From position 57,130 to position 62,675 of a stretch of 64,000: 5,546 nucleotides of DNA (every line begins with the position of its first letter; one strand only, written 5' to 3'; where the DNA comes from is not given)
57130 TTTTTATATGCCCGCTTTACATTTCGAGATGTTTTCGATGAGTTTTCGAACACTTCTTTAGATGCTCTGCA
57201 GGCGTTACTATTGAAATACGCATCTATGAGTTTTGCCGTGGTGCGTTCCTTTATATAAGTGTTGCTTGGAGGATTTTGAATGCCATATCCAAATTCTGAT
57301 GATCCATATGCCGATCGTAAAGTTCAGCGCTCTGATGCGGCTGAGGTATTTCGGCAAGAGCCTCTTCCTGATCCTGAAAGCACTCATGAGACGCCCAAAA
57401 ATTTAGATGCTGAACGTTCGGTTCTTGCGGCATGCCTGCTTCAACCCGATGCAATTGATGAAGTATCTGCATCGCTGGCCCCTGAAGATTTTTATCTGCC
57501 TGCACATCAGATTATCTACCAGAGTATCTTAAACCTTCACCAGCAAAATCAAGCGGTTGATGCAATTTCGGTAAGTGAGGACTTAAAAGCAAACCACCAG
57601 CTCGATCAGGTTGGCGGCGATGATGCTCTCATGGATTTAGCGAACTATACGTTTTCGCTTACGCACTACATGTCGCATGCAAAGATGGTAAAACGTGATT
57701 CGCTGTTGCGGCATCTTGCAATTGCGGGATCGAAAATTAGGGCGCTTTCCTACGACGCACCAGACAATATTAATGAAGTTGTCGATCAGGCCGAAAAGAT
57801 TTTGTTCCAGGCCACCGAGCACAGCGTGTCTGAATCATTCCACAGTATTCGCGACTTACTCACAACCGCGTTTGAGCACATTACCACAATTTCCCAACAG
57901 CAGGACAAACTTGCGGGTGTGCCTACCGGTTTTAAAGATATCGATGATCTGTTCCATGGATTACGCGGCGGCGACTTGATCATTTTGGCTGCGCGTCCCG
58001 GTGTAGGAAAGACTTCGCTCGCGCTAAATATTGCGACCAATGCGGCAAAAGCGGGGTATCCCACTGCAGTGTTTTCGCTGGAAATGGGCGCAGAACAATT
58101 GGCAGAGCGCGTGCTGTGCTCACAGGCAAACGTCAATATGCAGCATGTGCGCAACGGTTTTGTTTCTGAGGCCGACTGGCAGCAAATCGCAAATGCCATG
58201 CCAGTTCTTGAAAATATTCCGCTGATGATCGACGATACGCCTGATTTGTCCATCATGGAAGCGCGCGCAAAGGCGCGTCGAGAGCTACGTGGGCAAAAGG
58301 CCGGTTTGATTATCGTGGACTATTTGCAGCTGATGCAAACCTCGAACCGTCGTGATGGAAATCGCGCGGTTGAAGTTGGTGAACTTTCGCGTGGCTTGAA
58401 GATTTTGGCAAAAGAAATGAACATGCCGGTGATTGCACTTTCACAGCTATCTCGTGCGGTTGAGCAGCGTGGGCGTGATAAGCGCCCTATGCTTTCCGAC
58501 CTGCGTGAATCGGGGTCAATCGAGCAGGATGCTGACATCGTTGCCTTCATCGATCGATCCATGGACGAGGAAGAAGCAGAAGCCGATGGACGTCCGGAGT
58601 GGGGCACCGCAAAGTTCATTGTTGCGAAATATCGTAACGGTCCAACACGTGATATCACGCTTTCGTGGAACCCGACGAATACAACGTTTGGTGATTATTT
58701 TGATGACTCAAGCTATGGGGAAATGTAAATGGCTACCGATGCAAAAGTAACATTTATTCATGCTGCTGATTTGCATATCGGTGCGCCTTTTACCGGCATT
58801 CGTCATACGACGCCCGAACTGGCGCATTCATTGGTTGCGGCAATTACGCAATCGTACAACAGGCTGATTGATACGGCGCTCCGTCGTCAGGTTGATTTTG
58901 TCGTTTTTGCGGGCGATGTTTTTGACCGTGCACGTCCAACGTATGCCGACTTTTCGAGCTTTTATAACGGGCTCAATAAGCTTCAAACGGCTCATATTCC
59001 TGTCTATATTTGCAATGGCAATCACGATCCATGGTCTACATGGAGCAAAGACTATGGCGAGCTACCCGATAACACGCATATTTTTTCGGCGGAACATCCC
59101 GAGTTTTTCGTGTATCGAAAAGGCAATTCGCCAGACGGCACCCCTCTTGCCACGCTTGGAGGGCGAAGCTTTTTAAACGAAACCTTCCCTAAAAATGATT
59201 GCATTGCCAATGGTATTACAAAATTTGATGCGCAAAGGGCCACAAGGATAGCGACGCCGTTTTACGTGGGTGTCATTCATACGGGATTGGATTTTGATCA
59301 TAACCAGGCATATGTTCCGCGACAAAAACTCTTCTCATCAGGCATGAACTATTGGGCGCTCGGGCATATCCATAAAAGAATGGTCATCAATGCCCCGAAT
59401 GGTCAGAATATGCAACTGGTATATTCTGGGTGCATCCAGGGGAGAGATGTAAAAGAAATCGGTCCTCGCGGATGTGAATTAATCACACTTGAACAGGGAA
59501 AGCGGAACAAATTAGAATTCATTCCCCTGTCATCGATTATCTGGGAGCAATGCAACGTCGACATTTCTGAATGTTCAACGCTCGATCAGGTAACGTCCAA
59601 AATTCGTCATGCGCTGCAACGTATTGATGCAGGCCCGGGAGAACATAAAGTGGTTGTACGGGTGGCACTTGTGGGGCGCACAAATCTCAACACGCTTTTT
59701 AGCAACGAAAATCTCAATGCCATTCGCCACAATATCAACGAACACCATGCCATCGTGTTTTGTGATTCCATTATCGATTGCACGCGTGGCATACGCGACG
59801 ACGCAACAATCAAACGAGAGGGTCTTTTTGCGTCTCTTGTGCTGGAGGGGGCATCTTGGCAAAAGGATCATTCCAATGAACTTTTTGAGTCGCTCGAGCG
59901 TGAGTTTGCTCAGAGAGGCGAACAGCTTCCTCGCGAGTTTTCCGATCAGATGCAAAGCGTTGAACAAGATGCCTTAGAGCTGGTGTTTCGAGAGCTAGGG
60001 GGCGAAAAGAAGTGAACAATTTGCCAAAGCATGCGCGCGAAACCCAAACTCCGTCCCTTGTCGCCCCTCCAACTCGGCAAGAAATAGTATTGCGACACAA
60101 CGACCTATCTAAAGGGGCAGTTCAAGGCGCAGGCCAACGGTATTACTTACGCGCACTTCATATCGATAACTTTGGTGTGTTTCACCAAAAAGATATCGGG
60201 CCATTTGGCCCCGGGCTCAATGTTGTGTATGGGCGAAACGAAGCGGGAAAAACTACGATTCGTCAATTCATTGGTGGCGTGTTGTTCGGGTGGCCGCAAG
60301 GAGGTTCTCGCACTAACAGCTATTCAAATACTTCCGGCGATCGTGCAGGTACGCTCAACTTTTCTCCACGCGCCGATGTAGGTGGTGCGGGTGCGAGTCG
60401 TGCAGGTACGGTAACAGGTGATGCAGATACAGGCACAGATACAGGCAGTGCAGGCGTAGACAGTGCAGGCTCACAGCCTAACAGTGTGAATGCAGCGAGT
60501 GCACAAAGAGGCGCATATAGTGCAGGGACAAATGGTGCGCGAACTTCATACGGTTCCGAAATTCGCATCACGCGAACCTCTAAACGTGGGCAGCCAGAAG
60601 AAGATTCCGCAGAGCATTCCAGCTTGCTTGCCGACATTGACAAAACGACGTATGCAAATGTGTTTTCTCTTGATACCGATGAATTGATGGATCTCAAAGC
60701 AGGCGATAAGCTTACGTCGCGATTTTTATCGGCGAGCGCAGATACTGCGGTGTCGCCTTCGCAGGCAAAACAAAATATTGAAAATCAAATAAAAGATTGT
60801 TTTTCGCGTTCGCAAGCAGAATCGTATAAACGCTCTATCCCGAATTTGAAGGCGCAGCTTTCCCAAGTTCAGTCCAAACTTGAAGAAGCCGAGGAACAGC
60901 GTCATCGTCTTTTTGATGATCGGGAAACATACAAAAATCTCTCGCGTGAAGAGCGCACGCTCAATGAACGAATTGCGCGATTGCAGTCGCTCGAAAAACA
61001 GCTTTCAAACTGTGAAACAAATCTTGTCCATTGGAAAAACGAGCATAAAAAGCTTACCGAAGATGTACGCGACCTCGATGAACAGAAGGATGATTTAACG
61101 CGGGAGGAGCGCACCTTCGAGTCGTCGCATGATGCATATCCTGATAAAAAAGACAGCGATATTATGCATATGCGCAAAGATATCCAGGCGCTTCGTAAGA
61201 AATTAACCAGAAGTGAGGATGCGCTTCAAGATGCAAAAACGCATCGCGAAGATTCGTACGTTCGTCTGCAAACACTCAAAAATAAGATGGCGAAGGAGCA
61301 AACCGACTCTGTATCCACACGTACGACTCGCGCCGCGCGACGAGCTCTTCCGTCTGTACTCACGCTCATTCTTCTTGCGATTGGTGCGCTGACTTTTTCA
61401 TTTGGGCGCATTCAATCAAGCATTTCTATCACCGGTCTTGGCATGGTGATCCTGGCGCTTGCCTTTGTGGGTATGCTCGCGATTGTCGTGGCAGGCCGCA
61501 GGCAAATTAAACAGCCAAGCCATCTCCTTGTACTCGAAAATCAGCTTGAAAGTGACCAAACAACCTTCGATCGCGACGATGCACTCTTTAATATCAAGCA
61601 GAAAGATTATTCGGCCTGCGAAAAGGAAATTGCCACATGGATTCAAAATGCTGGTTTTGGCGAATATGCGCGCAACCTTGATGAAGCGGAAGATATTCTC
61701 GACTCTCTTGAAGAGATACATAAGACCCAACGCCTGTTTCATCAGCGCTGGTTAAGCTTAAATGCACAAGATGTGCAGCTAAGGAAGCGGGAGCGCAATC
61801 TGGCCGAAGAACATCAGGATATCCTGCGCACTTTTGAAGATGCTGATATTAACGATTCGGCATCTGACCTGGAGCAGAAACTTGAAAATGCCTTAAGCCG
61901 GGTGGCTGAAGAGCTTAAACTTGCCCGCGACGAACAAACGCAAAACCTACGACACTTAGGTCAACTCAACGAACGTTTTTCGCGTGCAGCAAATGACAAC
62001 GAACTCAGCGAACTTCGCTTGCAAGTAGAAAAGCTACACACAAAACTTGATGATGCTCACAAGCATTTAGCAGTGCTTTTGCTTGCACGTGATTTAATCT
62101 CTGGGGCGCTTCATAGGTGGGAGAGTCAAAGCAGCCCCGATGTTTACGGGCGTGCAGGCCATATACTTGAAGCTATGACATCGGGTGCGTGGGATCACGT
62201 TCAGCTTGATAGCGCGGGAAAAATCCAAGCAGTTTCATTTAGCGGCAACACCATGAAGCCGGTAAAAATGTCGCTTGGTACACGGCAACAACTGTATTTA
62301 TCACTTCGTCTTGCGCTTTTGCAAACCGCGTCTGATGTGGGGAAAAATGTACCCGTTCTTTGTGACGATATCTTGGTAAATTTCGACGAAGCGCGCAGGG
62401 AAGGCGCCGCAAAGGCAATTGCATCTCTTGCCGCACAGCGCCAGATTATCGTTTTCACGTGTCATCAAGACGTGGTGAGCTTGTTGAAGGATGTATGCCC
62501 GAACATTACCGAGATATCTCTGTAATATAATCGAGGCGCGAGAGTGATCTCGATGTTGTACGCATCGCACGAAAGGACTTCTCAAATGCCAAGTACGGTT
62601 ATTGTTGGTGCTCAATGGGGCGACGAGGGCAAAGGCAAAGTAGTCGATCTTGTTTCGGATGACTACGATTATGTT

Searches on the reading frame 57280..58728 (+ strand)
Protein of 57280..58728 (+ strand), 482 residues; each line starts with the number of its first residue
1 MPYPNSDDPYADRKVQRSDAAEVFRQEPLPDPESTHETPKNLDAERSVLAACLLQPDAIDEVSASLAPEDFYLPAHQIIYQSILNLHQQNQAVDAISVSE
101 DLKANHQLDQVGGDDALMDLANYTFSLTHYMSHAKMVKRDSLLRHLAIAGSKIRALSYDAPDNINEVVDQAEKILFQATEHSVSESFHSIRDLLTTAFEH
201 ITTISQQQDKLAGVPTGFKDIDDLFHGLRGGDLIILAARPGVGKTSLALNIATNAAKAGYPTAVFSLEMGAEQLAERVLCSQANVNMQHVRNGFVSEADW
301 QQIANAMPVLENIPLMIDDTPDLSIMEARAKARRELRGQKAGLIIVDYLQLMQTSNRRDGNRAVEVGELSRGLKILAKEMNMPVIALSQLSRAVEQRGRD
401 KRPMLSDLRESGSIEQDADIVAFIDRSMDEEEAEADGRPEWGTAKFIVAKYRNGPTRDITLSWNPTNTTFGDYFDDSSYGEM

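Call 113: search_protein_families(library=pfam, proteins=[window:57280-58728:+], max_evalue=0.00001)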
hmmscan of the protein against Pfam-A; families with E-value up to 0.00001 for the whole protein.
window:57280-58728:+ (482 aa): 4 families
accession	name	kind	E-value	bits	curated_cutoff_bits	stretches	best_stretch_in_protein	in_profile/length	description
PF03796.21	DnaB_C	-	5.2e-96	321.4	27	1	213-471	1-254/255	DnaB-like helicase C terminal domain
PF00772.26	DnaB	-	2.2e-30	105.2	23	1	38-138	2-102/103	DnaB-like helicase N terminal domain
PF13481.12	AAA_25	-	3.1e-17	63.3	27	1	217-390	18-190/195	AAA domain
PF06745.19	ATPase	-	1.3e-06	28.4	26.6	1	214-290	1-77/231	KaiC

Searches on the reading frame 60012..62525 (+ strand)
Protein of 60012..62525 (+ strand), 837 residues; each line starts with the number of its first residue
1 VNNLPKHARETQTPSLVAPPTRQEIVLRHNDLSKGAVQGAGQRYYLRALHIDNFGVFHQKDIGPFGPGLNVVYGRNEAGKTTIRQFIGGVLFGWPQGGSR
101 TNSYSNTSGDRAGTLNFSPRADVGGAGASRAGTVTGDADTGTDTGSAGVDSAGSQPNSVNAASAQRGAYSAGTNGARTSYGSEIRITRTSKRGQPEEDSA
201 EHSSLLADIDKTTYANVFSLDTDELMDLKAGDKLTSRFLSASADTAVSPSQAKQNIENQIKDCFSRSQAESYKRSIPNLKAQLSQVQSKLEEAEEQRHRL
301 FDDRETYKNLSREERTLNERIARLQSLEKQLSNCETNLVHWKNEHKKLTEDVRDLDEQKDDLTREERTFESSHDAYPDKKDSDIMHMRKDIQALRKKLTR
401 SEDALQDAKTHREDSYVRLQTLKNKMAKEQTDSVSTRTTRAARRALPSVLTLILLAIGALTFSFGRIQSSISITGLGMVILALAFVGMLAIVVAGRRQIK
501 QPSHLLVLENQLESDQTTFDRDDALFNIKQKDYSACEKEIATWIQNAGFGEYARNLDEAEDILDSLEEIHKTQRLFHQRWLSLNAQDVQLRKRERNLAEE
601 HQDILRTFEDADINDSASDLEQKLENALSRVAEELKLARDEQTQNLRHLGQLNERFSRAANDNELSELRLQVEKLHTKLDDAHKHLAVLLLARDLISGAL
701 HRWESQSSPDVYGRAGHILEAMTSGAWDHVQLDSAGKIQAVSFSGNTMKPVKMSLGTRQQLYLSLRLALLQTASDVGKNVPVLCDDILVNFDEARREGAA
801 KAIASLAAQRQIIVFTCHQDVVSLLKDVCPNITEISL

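Call 113: search_protein_families(library=pfam, proteins=[window:60012-62525:+], max_evalue=0.00001)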
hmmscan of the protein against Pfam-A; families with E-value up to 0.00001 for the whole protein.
window:60012-62525:+ (837 aa): 4 families
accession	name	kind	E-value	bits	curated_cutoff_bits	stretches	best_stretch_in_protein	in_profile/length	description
PF13514.12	AAA_27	-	4.5e-10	39.9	22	1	46-100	3-59/206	AAA domain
PF02463.25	SMC_N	-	6.3e-10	39.3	40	0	316-825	112-205/220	RecF/RecN/SMC N terminal domain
PF13476.12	AAA_23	-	1.8e-07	32.5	27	1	49-332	2-194/201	AAA domain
PF20237.3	DUF6594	-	6.6e-06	26.6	30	1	278-497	30-223/238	Family of unknown function (DUF6594)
